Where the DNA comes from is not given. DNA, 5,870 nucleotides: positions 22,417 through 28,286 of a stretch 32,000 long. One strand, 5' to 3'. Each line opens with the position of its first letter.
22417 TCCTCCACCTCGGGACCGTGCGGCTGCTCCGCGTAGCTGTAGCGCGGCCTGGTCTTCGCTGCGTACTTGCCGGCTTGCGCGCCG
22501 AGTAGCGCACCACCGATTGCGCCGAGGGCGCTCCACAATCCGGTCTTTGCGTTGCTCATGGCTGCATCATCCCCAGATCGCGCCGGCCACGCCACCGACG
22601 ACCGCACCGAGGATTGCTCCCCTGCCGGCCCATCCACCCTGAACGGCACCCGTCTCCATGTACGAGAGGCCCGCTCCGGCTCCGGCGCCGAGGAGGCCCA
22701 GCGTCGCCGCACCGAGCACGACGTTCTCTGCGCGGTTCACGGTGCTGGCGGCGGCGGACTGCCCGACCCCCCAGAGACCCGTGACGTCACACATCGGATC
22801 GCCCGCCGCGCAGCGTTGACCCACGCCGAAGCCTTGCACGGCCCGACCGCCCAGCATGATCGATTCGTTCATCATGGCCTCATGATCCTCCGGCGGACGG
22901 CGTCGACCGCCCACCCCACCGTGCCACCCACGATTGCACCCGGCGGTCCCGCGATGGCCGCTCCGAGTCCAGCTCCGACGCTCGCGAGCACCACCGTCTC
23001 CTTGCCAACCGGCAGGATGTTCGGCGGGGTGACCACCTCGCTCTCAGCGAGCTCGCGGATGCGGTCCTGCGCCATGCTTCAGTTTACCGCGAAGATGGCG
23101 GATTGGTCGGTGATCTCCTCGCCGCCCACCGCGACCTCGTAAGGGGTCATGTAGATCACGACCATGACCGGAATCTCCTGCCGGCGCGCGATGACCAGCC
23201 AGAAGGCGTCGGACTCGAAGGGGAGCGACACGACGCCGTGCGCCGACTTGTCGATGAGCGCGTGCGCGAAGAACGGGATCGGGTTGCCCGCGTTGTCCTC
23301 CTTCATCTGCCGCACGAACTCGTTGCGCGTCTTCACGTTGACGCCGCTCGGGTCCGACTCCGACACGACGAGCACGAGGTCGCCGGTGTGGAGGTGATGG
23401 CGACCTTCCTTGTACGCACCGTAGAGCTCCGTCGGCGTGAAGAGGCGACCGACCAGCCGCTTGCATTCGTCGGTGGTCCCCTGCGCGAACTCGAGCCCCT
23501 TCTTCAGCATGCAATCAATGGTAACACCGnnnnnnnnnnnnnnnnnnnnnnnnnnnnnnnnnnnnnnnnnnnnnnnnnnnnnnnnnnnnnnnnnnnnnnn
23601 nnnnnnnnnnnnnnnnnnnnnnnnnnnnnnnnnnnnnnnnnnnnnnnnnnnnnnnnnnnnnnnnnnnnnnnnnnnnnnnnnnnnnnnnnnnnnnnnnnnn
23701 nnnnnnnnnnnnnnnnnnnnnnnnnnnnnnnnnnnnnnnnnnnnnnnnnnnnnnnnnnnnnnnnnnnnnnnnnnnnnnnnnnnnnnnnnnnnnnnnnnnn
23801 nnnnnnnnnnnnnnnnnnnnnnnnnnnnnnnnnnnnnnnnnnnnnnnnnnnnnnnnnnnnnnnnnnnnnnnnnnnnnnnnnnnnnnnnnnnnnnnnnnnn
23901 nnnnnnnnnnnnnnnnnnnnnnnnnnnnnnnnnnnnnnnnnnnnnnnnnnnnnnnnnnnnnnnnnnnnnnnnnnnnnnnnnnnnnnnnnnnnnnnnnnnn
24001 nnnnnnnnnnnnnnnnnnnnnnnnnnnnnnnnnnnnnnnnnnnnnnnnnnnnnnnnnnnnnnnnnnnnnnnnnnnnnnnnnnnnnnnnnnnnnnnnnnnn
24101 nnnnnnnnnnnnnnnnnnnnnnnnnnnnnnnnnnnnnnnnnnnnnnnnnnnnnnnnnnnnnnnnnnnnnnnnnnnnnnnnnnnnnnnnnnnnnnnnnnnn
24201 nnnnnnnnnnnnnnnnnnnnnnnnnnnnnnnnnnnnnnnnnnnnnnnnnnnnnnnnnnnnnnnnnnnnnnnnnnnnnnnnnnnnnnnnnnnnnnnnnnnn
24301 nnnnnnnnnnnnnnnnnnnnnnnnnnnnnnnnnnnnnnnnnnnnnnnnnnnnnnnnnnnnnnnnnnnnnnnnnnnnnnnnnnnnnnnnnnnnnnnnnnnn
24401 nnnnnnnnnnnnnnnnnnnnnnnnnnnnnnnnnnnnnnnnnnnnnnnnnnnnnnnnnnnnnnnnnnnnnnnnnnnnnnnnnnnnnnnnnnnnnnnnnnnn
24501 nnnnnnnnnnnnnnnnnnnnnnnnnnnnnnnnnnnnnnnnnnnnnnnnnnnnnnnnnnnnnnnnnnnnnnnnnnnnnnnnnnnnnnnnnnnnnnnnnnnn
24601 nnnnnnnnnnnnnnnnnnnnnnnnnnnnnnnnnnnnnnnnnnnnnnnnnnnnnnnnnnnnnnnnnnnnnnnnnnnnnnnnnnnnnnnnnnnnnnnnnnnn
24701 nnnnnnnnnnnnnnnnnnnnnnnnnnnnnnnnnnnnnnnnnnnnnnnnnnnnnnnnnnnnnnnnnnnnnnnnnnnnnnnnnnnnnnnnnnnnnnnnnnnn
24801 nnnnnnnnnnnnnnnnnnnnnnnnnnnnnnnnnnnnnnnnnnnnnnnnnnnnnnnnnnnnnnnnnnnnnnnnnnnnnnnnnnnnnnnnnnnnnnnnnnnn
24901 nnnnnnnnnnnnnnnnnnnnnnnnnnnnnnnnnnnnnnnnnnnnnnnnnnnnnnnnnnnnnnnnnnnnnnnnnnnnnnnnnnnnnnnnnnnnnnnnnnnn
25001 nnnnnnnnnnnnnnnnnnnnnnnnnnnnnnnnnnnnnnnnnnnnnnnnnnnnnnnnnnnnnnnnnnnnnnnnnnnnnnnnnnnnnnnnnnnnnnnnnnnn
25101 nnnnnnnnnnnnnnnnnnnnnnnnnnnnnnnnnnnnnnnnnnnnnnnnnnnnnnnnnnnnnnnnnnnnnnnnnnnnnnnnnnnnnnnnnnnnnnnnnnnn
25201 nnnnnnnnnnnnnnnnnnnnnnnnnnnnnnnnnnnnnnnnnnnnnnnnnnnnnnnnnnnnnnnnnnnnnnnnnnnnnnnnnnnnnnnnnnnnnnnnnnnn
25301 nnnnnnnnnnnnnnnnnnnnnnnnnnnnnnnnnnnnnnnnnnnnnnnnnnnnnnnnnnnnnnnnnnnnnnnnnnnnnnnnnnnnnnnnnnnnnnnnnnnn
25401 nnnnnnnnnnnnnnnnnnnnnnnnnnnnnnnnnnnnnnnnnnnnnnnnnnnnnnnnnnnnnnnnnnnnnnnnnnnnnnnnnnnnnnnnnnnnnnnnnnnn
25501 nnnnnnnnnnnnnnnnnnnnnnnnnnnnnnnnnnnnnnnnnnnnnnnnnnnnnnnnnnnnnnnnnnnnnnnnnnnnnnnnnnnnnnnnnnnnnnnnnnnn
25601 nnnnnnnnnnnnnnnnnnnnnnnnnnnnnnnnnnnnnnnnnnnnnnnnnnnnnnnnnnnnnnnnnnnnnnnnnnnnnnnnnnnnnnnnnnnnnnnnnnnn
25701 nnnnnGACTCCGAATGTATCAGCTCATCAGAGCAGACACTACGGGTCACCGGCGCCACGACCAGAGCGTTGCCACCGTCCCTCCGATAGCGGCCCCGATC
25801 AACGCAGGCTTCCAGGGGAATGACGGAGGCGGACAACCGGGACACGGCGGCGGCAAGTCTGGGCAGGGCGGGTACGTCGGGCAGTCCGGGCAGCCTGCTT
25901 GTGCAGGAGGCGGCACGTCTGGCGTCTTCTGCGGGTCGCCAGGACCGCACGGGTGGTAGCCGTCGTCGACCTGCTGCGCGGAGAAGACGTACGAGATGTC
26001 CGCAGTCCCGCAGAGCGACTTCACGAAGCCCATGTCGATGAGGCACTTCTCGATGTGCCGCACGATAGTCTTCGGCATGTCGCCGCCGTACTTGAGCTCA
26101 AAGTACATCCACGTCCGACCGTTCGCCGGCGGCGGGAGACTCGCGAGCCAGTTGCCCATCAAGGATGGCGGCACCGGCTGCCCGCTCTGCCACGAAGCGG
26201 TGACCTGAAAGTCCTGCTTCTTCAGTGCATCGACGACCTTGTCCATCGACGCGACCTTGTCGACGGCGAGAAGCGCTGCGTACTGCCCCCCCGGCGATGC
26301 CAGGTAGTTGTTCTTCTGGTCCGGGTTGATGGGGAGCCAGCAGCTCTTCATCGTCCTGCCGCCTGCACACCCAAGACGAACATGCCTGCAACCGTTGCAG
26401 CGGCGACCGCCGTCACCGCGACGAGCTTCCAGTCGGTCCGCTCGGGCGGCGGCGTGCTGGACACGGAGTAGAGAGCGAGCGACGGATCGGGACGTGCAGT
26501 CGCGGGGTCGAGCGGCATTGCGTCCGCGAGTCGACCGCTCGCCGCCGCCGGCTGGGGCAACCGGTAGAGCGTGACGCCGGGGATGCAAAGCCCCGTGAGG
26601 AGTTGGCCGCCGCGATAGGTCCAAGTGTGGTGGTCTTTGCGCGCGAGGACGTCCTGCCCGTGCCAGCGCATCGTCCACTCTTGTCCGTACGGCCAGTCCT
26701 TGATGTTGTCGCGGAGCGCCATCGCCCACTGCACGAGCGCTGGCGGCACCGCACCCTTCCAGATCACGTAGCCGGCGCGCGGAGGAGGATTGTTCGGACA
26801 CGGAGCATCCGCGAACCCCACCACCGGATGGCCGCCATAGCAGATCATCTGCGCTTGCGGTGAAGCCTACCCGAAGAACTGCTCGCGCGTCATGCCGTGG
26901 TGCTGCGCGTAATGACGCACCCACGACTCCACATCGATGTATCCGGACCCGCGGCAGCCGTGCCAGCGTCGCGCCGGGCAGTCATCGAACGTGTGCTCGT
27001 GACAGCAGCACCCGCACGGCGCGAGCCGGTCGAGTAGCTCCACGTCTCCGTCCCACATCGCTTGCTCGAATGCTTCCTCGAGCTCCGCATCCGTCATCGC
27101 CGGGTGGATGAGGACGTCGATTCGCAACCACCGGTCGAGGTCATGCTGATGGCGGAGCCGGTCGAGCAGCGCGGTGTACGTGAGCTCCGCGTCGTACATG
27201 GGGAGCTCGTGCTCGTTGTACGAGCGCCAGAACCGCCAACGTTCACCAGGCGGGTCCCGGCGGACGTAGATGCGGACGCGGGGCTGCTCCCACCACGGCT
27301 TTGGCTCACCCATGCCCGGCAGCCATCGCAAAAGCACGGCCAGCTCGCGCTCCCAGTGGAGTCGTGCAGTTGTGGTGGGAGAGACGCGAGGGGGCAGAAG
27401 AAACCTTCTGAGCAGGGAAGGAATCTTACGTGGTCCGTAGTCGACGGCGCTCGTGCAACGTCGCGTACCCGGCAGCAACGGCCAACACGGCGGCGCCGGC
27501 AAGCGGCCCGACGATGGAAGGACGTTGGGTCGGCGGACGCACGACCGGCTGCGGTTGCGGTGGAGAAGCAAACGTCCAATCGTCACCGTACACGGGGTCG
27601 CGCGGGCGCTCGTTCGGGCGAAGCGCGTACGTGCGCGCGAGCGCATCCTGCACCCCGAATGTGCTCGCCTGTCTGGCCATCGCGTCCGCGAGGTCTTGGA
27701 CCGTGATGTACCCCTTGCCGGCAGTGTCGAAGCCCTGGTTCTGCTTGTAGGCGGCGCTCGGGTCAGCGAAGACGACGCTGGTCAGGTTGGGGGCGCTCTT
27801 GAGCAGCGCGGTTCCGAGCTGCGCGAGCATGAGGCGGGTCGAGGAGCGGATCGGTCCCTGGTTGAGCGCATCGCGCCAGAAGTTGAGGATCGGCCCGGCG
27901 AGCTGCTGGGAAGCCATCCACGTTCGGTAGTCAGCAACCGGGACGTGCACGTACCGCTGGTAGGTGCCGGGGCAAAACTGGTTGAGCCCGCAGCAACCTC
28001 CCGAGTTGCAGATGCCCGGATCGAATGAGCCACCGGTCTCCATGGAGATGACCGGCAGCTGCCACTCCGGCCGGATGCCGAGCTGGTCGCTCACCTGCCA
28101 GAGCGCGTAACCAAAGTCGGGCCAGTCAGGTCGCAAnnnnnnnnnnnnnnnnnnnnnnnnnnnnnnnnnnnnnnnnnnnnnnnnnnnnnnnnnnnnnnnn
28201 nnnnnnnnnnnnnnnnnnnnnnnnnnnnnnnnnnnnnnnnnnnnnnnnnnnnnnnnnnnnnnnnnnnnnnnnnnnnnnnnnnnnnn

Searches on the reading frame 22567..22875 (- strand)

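Call 10: search_protein_families(library=pfam, max_evalue=0.01, proteins=[window:22567-22875:-])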
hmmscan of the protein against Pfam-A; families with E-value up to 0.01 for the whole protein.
window:22567-22875:- (102 aa): 0 families

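Call 11: search_protein_families(library=phrogs, max_evalue=0.01, proteins=[window:22567-22875:-])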
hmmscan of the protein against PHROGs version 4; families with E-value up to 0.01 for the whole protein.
window:22567-22875:- (102 aa): 0 families

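Call 96: search_protein_families(library=ncbifam, max_evalue=5, proteins=[window:22567-22875:-])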
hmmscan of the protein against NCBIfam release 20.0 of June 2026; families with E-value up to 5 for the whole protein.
window:22567-22875:- (102 aa): 1 family
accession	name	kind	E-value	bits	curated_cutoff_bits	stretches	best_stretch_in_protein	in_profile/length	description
NF053611.1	YiaD_Gzip_OmpA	equivalog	1.3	8.7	175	1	48-102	17-68/206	YiaD family glycine zipper/OmpA-like lipoprotein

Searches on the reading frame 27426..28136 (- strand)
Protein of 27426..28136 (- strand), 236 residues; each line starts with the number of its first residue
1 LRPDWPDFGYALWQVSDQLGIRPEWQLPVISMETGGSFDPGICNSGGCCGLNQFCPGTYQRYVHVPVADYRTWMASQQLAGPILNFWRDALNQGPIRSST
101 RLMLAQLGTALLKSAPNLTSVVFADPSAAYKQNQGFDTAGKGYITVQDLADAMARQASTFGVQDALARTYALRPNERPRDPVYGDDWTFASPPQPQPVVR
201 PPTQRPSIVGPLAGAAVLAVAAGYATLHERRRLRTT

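Call 12: search_protein_families(library=pfam, max_evalue=0.01, proteins=[window:27426-28136:-])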
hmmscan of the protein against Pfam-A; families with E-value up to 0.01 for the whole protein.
window:27426-28136:- (236 aa): 0 families

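Call 26: search_protein_families(library=phrogs, max_evalue=0.1, proteins=[window:27426-28136:-])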
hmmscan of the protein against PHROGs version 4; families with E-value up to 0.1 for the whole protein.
window:27426-28136:- (236 aa): 5 families
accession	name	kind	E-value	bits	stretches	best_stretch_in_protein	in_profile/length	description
phrog_196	-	tail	4.9e-13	49.5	1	14-152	388-523/536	baseplate hub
phrog_4928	-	unknown function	2.2e-10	40.6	1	7-155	626-775/834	-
phrog_13530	-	unknown function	2.9e-06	26.7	1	11-164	610-765/997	-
phrog_21656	-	other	2.2e-05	23.6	1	6-62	840-898/1022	peptidase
phrog_26689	-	unknown function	0.044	14.9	1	205-233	6-35/46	-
